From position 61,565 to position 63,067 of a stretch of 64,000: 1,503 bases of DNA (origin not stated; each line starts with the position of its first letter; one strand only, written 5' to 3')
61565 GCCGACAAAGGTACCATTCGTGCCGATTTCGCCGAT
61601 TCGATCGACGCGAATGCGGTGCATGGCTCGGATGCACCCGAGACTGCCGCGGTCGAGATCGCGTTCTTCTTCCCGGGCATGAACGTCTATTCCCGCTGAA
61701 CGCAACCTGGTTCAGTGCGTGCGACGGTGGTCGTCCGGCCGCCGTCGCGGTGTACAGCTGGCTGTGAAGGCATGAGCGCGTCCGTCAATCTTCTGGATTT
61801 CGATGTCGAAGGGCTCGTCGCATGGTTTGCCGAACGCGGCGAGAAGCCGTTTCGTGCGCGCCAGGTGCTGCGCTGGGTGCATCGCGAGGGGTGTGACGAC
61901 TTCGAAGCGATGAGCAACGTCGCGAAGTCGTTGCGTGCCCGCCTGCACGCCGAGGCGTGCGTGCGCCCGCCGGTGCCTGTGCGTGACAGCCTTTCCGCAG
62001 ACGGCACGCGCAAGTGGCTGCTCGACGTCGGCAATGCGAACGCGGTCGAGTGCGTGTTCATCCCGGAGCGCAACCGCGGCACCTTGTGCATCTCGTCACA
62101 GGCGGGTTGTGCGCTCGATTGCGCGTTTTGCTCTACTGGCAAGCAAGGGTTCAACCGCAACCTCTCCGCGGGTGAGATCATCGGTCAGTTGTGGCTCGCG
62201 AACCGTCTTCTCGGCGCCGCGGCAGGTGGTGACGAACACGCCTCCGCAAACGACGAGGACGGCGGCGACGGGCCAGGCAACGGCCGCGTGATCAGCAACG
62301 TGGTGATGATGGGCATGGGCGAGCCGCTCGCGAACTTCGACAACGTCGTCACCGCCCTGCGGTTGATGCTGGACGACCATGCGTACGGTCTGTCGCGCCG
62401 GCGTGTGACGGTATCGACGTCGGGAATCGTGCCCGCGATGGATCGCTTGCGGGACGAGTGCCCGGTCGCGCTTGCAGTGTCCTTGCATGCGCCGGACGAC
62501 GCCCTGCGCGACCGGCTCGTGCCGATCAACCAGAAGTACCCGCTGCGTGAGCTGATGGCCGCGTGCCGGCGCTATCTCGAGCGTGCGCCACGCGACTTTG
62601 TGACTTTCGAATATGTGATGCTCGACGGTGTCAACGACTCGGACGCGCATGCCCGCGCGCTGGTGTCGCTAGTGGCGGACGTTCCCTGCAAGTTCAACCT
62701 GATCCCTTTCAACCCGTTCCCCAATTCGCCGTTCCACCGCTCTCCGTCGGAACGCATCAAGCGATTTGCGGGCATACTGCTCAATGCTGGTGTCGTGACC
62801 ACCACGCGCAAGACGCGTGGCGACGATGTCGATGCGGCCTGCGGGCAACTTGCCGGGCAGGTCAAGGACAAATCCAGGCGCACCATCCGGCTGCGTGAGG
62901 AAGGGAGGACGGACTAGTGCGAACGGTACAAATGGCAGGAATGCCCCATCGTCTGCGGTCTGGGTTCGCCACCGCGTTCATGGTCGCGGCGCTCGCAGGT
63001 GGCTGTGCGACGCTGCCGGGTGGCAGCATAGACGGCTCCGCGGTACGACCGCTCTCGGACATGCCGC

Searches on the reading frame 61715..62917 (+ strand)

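Call 32: search_protein_families(library=pfam, proteins=[window:61715-62917:+])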
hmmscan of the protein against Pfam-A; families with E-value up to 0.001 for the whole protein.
window:61715-62917:+ (400 aa): 2 families
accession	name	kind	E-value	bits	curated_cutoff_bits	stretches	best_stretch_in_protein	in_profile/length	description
PF21016.3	RlmN_N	-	2e-25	88.7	24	1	24-83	1-60/60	Ribosomal RNA large subunit methyltransferase N-terminal domain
PF04055.27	Radical_SAM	-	1e-17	65.3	29.5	1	195-311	47-159/166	Radical SAM superfamily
